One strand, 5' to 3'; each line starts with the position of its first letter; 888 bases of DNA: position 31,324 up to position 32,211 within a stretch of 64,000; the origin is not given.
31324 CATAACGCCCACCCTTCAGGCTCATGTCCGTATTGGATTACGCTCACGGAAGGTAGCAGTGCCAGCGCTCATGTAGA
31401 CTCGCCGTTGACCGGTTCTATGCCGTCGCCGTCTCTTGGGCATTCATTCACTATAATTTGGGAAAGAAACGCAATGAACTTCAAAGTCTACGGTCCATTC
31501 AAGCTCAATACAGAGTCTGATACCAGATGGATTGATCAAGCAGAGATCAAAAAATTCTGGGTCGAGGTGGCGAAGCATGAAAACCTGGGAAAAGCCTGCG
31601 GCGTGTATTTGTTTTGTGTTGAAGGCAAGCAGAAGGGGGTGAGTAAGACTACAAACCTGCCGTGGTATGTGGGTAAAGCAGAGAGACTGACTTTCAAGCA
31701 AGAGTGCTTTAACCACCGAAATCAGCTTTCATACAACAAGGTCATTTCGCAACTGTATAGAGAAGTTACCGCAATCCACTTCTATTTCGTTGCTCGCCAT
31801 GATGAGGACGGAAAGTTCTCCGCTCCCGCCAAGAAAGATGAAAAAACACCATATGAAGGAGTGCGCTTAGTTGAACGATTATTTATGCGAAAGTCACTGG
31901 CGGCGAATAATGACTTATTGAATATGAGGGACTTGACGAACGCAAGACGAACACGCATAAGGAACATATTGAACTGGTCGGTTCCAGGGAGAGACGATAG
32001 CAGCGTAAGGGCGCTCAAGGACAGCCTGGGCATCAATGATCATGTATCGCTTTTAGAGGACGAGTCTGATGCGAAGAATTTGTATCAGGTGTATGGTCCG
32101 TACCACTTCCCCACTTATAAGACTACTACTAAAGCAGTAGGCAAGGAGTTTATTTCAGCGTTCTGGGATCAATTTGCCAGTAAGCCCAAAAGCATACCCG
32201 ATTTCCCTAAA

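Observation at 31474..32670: Internally duplicated protein with two GIY-YIG-like modules in one chain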

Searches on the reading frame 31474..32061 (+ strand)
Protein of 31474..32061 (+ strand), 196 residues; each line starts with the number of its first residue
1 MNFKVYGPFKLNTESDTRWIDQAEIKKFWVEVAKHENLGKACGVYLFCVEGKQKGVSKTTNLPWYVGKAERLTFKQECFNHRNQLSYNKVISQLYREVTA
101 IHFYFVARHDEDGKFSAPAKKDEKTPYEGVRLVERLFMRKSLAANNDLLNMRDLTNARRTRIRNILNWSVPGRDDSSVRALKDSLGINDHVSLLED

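Call 30: search_solved_structures(query=A2, max_evalue=10, show_alignments=3)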
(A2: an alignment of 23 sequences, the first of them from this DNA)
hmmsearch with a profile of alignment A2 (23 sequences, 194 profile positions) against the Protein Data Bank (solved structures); distinct sequences matched with E-value up to 10: 0.

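Call 40: predict_structure(alignment_id=A2)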
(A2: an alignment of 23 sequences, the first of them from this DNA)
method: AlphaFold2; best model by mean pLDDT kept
length: 196 residues; sequences in the alignment: 23
mean_pLDDT: 87.8   pTM: 0.78
mean pLDDT of the five models: 87.8, 85.5, 85.2, 84.8, 69.2
residues with pLDDT >= 90: 116; 70-90: 65; 50-70: 14; < 50: 1
segments of 3 or more residues with pLDDT < 50: none
pLDDT, mean of each block of 10 residues (from residue 1): 93 77 94 92 96 93 94 96 94 93 95 92 80 88 86 69 82 88 83 60
secondary structure, 60 per line:
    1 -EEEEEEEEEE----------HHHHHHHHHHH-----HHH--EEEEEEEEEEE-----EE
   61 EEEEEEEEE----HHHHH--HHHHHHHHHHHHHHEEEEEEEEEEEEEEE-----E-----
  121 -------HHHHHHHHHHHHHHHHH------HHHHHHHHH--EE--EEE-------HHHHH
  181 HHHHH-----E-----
elements in order: E2-11 H22-32 E43-53 E59-69 H74-78 H81-94 E95-109 H128-144 H151-159 E166-168 H176-185

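Call 41: search_protein_representatives(alignment_id=A2)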
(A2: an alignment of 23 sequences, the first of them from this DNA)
Query: 23 sequences, 194 profile positions. Proteins with E-value up to 0.001 (for the whole library): 1268; up to 1e-10: 686; up to 1e-30: 56. The best 150 are listed.
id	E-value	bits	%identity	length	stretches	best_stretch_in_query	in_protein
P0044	4.5e-105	365.7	-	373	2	1-192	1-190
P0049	5.6e-105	365.4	-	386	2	1-193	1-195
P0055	2.3e-100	350.3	-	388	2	1-190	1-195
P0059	7.3e-96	335.6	-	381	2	1-189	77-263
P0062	2.8e-95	333.7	-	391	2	1-193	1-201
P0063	5.5e-94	329.5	-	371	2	1-193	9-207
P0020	6.4e-93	326.0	-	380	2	1-190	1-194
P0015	2.8e-90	317.4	-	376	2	1-193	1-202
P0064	7.7e-86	302.9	-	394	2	1-192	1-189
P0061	2.1e-80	285.2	-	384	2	1-193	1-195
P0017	8.7e-70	250.5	-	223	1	1-191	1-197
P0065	3.1e-67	242.2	-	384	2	1-192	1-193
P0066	7.6e-64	231.2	-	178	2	1-84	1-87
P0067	3.2e-56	206.3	-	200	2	48-192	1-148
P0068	1.8e-53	197.4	-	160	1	1-149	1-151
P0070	6.8e-43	162.8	-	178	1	2-186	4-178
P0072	3.7e-41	157.1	-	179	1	1-189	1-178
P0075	3.8e-39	150.6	-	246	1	1-182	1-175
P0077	8.2e-37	143.0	-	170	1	1-186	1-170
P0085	9.1e-34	133.0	-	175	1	1-186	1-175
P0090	4.2e-33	130.9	-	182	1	2-187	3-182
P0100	5.2e-32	127.3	-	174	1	1-181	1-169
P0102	1.2e-31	126.2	-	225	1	1-189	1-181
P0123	1.6e-29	119.2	-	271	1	2-189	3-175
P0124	2.0e-29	118.8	-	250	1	1-162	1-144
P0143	2.5e-28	115.3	-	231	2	2-186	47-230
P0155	9.3e-28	113.4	-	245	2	2-187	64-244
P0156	1.1e-27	113.1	-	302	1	2-186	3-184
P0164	5.0e-27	111.0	-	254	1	2-186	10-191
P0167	6.5e-27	110.7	-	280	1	3-192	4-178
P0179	2.3e-26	108.9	-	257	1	2-181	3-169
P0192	1.1e-25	106.7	-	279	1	1-184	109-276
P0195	1.5e-25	106.2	-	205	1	3-187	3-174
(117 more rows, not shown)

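Call 43: search_protein_families(library=pfam, proteins=[P0070, P0072, P0077, P0085, P0090, P0100, P0123, P0156, P0167, P0192], max_evalue=1)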
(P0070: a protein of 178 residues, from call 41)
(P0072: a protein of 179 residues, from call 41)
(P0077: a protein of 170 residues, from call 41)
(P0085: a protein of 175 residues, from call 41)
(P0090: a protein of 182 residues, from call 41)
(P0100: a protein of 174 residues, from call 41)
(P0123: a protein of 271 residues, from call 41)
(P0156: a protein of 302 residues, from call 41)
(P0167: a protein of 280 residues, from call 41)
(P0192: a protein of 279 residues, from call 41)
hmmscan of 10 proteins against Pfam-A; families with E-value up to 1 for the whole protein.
P0070 (178 aa): 0 families

P0072 (179 aa): 0 families

P0077 (170 aa): 0 families

P0085 (175 aa): 1 family
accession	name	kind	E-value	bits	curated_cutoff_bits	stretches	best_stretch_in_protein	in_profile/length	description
PF17507.7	DUF5439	-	0.065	14.1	27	1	60-98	9-47/75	Family of unknown function (DUF5439)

P0090 (182 aa): 0 families

P0100 (174 aa): 0 families

P0123 (271 aa): 2 families
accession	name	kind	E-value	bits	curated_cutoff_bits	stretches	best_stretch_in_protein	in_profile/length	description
PF18755.6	RAMA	-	1.5e-16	60.7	35.2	1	174-269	16-105/107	Restriction Enzyme Adenine Methylase Associated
PF22511.2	PBP2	-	0.4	10.9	27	1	166-192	27-52/63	PolB1 Binding Protein 2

P0156 (302 aa): 0 families

P0167 (280 aa): 2 families
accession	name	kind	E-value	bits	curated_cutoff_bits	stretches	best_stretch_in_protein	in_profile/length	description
PF05066.19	HARE-HTH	-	4.8e-10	40.1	25.9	1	207-275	2-68/71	HB1, ASXL, restriction endonuclease HTH domain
PF25318.1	WH_GDS1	-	0.054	14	27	1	209-255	11-57/95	GDS1 winged helix domain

P0192 (279 aa): 0 families

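Call 45: fold_search(model_id=the predicted structure, library=pdb)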
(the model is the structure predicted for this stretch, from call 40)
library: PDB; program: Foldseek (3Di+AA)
matches with E <= 10: 479; with E <= 0.001: 0
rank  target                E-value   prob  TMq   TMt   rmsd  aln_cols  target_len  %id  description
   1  6yra_A                7.5e-02  0.20  0.22  0.08  13.5       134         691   13  Crystal structure of ATP-dependent caprolactamase from Pseudomonas jessenii (released 2021-04-21)
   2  8rex_C                1.3e-01  0.04  0.12  0.12  18.1       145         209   10  CryoEM structure of mouse GARP-lTGFbeta1 in complex with a Fab fragment derived from an activating antibody. (released 2025-06-25)
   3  5l9w_b                1.4e-01  0.23  0.26  0.10   8.6       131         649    9  Crystal structure of the Apc core complex (released 2017-01-18)
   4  9ekb_C                1.5e-01  0.16  0.20  0.24   9.7       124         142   13  Cryo-EM structure of apo-form human DNA polymerase delta (released 2025-02-05)
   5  1unn_C                1.8e-01  0.18  0.23  0.35   9.3       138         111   12  Complex of beta-clamp processivity factor and little finger domain of PolIV (released 2003-11-06)
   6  7oyc_D2               2.3e-01  0.12  0.19  0.17  10.7       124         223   14  Cryo-EM structure of the Xenopus egg 80S ribosome (released 2022-07-20)
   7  6x73_A                2.7e-01  0.38  0.32  0.17   6.5       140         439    8  Rev1 Mg2+-facilitated Product Complex with one monophosphate (released 2020-09-30)
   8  5wm1_A                2.8e-01  0.38  0.33  0.18   5.9       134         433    7  Structure of the 10S (+)-trans-BP-dG modified Rev1 ternary complex (released 2017-10-25)
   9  8kai_B                2.8e-01  0.06  0.16  0.04  22.6       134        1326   13  Crystal structure of SpyCas9-crRNA-tracrRNA complex bound to 17nt target DNA (released 2024-06-05)
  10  4rno_A                3.2e-01  0.21  0.28  0.15   7.0       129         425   12  Crystal structure of human polymerase eta extending an abasic site-dA pair by inserting dCTP opposite template G (released 2015-02-18)
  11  8kag_B                3.2e-01  0.06  0.16  0.04  21.2       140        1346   15  Crystal structure of SpyCas9 in complex with sgRNA and target RNA (released 2024-06-05)
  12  2w7o_A                3.4e-01  0.28  0.29  0.16   6.6       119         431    8  Structure and Activity of Bypass Synthesis by Human DNA Polymerase Kappa Opposite the 7,8-Dihydro-8-oxodeoxyguanosine  (released 2009-06-16)
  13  3e0j_B                3.4e-01  0.11  0.20  0.24   9.6       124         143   11  X-ray structure of the complex of regulatory subunits of human DNA polymerase delta (released 2008-12-16)
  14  5m45_B                3.4e-01  0.11  0.22  0.09  10.5       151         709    9  Structure of Acetone Carboxylase purified from Xanthobacter autotrophicus (released 2017-08-09)
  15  8uts_K                3.4e-01  0.06  0.20  0.14  20.1       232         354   14  KIF1A[1-393] APO in complex with a microtubule (released 2024-06-12)
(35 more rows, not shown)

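Call 48: search_protein_families(library=pfam, alignment_id=A3, max_evalue=10)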
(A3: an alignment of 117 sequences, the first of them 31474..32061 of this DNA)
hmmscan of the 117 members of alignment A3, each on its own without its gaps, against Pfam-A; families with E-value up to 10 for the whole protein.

A. member 1, window:31474-32061:+ (196 aa): 0 families

B. families by the number of members that match (of 117 scanned): 35 families (the first 25 are shown)
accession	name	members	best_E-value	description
PF09117.15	MiAMP1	3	0.067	MiAMP1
PF17507.7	DUF5439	2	0.065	Family of unknown function (DUF5439)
PF16958.10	PRP9_N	1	0.0046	Pre-mRNA-splicing factor PRP9 N-terminus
PF20714.3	HTH_64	1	0.0047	DpiA-like helix-turn-helix domain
PF10339.14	Vel1p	1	0.014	Yeast-specific zinc responsive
PF05734.16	DUF832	1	0.024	Herpesvirus protein of unknown function (DUF832)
PF19515.5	DUF6048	1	0.027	Domain of unknown function (DUF6048)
PF19666.4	DUF6169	1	0.03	Family of unknown function (DUF6169)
PF02998.19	Lentiviral_Tat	1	0.034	Lentiviral Tat protein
PF02288.20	Dehydratase_MU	1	0.038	Dehydratase medium subunit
PF25214.1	HVO_B0008_N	1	0.058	HVO_B0008 N-terminal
PF10857.13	DUF2701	1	0.067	Protein of unknown function (DUF2701)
PF25200.1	DUF7833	1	0.079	Family of unknown function (DUF7833)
PF24012.1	DUF7326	1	0.084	Family of unknown function (DUF7326)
PF12923.12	RRP7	1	0.089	Ribosomal RNA-processing protein 7 (RRP7) C-terminal domain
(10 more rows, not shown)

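Call 49: search_protein_families(library=phrogs, alignment_id=A3, max_evalue=0.01)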
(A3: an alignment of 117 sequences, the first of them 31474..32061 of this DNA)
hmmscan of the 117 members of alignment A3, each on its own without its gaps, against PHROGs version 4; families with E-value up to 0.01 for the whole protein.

A. member 1, window:31474-32061:+ (196 aa): 1 family
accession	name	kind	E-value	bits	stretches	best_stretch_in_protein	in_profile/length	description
phrog_15376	-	unknown function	0.0087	17.3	0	30-59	18-47/60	-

B. families by the number of members that match (of 117 scanned): 4 families
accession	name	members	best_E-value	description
phrog_13041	-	1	0.0015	transcriptional regulator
phrog_15380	-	1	0.0042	-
phrog_23035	-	1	0.0061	-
phrog_15376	-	1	0.0087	-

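Call 50: search_protein_families(library=padloc, alignment_id=A3, max_evalue=0.01)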
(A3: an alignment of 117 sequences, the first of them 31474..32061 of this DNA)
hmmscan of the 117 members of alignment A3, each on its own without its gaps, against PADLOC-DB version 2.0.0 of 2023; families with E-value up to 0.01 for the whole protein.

A. member 1, window:31474-32061:+ (196 aa): 0 families

B. families by the number of members that match (of 117 scanned): 4 families
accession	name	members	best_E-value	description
PDLC02641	DrmMI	1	0.0027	DrmMI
PDLC03546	HNH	1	0.003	Type II restriction enzyme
PDLC03206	mREase_II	1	0.0086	Type II methyl-directed restriction enzyme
PDLC04199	HEC-01B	1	0.01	-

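Call 51: search_protein_families(library=ncbifam, alignment_id=A3, max_evalue=0.01)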
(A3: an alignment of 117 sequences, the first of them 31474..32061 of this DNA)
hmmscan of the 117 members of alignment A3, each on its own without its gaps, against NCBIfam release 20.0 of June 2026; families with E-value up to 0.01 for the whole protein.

A. member 1, window:31474-32061:+ (196 aa): 0 families

B. families by the number of members that match (of 117 scanned): 2 families
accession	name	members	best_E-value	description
NF007833.0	PRK10545.1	1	0.0071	excinuclease Cho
TIGR01458.1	HAD-SF-IIA-hyp3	1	0.008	TIGR01458 family HAD-type hydrolase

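Call 52: search_solved_structures(query=A3, max_evalue=10, show_alignments=3)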
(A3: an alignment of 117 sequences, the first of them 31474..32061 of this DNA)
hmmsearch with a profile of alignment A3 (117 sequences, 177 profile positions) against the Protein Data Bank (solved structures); distinct sequences matched with E-value up to 10: 3.
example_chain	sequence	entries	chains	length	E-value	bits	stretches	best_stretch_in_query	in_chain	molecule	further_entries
7sgr_H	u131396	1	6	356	0.23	14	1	69-138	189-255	Membrane fusion protein (MFP) family protein,Hemolysin secretion protein D, chromosomal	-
4kht_A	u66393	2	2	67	0.51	12.9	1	108-156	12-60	Gp41 helix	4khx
1yd3_A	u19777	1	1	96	0.98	11.9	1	42-79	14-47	UvrABC system protein C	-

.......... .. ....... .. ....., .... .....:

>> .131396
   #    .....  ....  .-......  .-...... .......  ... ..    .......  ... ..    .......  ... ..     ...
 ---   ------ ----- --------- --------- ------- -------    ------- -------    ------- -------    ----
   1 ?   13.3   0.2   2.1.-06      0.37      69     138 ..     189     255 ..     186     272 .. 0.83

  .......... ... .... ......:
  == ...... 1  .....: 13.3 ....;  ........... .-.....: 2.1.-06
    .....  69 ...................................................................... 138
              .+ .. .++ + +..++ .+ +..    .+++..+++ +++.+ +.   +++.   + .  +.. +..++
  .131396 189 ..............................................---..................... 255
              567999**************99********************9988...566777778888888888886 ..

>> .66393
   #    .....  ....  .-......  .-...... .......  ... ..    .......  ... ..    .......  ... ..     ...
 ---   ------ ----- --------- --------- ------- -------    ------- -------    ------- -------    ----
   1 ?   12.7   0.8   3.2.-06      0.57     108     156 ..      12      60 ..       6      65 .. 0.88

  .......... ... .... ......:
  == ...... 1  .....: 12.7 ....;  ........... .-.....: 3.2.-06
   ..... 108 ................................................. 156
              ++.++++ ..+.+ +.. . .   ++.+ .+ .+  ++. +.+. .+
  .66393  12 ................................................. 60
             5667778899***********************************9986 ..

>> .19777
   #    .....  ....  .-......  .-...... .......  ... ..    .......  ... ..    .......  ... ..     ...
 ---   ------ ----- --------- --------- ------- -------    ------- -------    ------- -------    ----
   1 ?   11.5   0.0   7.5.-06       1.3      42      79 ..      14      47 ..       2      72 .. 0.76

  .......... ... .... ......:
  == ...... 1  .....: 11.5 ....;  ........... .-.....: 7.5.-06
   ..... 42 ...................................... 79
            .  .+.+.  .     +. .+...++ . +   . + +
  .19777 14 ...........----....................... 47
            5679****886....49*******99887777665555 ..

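Call 60: find_encoding_contigs(protein=P0072, flank=6000, max_places=4)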
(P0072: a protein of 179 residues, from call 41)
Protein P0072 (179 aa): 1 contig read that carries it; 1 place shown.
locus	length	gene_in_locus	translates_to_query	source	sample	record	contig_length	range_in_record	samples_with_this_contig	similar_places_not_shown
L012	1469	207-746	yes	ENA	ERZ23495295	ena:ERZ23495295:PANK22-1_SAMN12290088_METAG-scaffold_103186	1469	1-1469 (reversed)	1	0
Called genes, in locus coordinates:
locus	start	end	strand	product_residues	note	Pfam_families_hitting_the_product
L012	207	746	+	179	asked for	-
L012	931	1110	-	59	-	-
